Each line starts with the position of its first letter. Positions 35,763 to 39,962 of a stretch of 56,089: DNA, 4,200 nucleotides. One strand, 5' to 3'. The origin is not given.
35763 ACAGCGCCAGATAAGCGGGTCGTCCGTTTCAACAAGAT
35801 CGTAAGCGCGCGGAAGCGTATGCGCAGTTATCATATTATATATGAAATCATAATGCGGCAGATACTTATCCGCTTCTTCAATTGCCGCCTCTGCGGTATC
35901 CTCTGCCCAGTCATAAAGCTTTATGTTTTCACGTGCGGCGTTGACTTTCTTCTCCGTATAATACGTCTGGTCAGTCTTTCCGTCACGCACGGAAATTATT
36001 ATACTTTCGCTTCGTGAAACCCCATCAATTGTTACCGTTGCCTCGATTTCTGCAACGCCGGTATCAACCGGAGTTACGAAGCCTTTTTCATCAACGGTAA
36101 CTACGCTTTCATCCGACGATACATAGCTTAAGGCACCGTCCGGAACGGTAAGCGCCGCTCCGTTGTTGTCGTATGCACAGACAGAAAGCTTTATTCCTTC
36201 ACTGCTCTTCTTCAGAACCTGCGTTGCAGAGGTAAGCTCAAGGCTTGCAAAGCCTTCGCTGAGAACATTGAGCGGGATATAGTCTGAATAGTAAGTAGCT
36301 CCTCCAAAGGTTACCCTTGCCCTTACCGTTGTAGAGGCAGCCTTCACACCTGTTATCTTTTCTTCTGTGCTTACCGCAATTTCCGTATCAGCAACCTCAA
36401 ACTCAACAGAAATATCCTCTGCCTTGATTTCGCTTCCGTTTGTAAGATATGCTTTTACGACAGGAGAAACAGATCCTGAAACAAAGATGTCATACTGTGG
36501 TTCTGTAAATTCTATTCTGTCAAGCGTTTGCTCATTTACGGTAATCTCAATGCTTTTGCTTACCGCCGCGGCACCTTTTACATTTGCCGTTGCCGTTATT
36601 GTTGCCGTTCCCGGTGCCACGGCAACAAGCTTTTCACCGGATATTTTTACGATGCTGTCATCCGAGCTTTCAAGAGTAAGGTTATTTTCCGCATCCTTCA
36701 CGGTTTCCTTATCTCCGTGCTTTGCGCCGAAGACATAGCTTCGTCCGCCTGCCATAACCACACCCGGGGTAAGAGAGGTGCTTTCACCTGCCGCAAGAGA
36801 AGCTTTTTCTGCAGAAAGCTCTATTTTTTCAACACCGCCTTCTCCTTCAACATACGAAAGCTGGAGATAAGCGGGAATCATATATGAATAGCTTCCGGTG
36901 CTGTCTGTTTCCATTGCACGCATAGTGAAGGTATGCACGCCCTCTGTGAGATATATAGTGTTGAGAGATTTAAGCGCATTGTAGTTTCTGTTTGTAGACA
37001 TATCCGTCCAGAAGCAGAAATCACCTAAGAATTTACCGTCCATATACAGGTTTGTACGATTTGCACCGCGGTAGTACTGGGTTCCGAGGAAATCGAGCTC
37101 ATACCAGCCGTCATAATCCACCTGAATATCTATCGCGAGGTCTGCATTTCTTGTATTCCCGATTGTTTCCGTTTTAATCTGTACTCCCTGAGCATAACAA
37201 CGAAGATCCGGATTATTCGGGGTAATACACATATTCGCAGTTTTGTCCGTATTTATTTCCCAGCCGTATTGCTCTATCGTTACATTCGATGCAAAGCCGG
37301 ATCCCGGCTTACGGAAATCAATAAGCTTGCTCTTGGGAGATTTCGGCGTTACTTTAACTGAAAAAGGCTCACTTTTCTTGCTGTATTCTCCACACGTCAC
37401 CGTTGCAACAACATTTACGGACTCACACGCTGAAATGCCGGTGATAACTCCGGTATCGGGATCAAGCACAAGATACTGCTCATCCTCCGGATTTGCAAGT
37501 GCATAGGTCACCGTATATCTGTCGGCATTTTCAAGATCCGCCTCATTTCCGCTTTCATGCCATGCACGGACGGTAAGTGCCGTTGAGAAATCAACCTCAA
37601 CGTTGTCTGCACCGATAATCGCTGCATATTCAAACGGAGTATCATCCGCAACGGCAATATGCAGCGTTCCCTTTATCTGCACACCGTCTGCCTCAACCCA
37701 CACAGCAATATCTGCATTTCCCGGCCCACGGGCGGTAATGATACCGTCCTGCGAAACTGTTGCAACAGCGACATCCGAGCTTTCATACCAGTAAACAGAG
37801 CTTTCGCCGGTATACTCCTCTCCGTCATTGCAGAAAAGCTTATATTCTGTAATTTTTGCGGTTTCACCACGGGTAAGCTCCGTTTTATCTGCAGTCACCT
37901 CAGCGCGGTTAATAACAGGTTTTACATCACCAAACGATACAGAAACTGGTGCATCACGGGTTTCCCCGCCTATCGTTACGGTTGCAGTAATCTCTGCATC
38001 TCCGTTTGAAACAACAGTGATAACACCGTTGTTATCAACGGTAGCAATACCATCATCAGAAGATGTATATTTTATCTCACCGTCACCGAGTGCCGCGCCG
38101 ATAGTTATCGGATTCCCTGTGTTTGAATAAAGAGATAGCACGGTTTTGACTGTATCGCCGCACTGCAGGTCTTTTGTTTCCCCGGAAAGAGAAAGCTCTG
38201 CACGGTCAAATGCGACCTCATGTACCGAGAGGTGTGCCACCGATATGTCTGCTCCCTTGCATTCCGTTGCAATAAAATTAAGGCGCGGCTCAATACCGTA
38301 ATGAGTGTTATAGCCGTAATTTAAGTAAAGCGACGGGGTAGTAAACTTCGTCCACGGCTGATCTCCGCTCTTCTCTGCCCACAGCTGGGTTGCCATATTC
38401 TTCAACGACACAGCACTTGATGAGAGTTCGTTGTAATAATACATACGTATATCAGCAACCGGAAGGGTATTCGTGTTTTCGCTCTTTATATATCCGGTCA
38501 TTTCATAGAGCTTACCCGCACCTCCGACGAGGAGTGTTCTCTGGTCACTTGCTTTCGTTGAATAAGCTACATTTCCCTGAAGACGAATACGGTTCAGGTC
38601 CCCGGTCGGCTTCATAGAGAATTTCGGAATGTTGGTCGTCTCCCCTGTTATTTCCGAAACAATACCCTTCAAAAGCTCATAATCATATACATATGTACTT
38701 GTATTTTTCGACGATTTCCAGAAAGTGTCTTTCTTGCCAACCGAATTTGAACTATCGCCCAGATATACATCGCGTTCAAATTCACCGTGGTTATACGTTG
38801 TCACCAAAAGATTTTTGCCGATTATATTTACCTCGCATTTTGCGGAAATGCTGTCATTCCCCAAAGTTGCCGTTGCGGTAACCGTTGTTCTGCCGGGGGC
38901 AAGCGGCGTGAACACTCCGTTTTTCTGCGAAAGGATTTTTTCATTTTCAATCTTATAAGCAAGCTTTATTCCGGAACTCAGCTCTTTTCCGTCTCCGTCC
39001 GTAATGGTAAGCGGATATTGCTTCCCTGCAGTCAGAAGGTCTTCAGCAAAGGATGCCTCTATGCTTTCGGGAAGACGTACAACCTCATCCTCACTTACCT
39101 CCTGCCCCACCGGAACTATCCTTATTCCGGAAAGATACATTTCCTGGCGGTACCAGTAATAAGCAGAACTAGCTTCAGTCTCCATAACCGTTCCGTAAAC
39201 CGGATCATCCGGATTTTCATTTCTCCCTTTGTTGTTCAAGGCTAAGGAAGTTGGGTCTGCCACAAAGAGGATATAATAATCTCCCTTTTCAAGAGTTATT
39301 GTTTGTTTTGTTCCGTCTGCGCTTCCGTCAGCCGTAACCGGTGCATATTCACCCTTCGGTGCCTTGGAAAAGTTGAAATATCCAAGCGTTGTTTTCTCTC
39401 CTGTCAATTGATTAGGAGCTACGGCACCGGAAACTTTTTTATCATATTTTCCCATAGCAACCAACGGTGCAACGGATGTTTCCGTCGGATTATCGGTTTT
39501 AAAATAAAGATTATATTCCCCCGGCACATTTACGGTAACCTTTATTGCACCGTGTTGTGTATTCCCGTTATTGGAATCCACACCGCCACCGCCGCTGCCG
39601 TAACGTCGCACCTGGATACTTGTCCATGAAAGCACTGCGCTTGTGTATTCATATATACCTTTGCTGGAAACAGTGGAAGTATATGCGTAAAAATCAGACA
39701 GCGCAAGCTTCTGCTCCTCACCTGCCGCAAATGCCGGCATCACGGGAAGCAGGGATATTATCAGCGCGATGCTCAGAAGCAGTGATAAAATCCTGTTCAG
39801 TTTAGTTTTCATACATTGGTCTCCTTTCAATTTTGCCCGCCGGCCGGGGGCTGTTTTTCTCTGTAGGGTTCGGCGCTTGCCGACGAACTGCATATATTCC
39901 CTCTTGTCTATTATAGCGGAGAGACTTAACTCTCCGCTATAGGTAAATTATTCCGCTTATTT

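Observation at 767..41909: Two diverged paralogous cassettes: secreted accessory protein, giant SLH-anchored lyase, orphan SBP, cytoplasmic glycan-processing enzymes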

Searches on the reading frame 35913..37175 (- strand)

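Call 43: search_protein_families(library=pfam, max_evalue=0.5, proteins=[window:35913-37175:-])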
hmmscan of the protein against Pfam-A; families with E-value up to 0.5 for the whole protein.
seq(421 aa): 5 families
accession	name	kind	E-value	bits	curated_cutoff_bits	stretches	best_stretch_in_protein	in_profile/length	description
PF02368.24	Big_2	-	2.9e-10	40.4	22.8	2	346-383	33-70/79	Bacterial Ig-like domain (group 2)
PF22359.2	Big-like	-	0.0062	17.2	27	1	357-381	11-35/48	Bacterial Ig-like domain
PF21461.3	HL_N-beta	-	0.075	13.3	27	0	350-379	15-43/57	Hyaluronate lyase, N-terminal beta-sheet domain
PF03168.19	LEA_2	-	0.26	12.2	25.4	0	246-289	8-52/98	Late embryogenesis abundant protein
PF16475.10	DUF5052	-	0.28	11.2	29.4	1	314-416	22-123/199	Domain of unknown function (DUF5052)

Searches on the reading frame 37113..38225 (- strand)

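Call 43: search_protein_families(library=pfam, max_evalue=0.5, proteins=[window:37113-38225:-])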
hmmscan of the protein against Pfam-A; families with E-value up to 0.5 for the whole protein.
seq(371 aa): 8 families
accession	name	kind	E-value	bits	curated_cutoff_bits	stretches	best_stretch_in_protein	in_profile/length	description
PF02368.24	Big_2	-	1.5e-15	57.4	22.8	2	47-88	32-73/79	Bacterial Ig-like domain (group 2)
PF22359.2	Big-like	-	6.8e-07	29.9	27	1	53-96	5-46/48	Bacterial Ig-like domain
PF21461.3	HL_N-beta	-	1.2e-05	25.5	27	2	138-185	7-51/57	Hyaluronate lyase, N-terminal beta-sheet domain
PF07327.16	Neuroparsin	-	0.0023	18.8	23.5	1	266-314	30-78/103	Neuroparsin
PF21764.3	Invasin_D4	-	0.0024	18.8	27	1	51-91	40-78/88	Invasin, domain 4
PF21602.3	GldM_3rd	-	0.012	16.3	25.2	1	29-89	9-71/82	GldM third domain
PF24156.1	DUF7407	-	0.051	14.3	28.2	0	69-104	15-48/74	Domain of unknown function (DUF7407)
PF05345.18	He_PIG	-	0.074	13.9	24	1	250-293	50-96/96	Putative Ig domain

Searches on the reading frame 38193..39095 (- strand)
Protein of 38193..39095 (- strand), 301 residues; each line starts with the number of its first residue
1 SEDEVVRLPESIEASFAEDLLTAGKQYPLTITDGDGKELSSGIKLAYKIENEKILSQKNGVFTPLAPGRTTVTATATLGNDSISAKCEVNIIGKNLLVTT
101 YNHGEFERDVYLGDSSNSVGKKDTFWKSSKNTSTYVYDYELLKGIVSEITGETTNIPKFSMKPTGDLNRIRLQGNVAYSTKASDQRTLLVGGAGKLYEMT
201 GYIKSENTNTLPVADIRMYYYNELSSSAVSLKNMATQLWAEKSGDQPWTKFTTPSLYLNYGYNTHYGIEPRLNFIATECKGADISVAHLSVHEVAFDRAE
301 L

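Call 43: search_protein_families(library=pfam, max_evalue=0.5, proteins=[window:38193-39095:-])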
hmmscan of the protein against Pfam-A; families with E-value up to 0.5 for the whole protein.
seq(301 aa): 1 family
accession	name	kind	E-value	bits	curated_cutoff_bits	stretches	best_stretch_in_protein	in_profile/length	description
PF21461.3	HL_N-beta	-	2.8e-05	24.3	27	1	46-75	15-44/57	Hyaluronate lyase, N-terminal beta-sheet domain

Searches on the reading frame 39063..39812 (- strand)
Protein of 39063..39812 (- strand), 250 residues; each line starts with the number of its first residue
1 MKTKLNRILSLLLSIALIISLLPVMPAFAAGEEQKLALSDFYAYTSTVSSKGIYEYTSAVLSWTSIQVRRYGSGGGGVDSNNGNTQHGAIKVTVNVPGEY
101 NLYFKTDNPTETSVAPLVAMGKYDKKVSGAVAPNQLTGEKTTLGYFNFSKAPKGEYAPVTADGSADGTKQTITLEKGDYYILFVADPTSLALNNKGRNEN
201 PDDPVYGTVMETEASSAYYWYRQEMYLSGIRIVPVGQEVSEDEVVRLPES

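Call 43: search_protein_families(library=pfam, max_evalue=0.5, proteins=[window:39063-39812:-])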
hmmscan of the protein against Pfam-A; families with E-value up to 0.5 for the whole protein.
seq(250 aa): 1 family
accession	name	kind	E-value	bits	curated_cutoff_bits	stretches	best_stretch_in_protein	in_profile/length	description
PF16990.11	CBM_35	-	0.00099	19.9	28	1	53-123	2-73/121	Carbohydrate binding module (family 35)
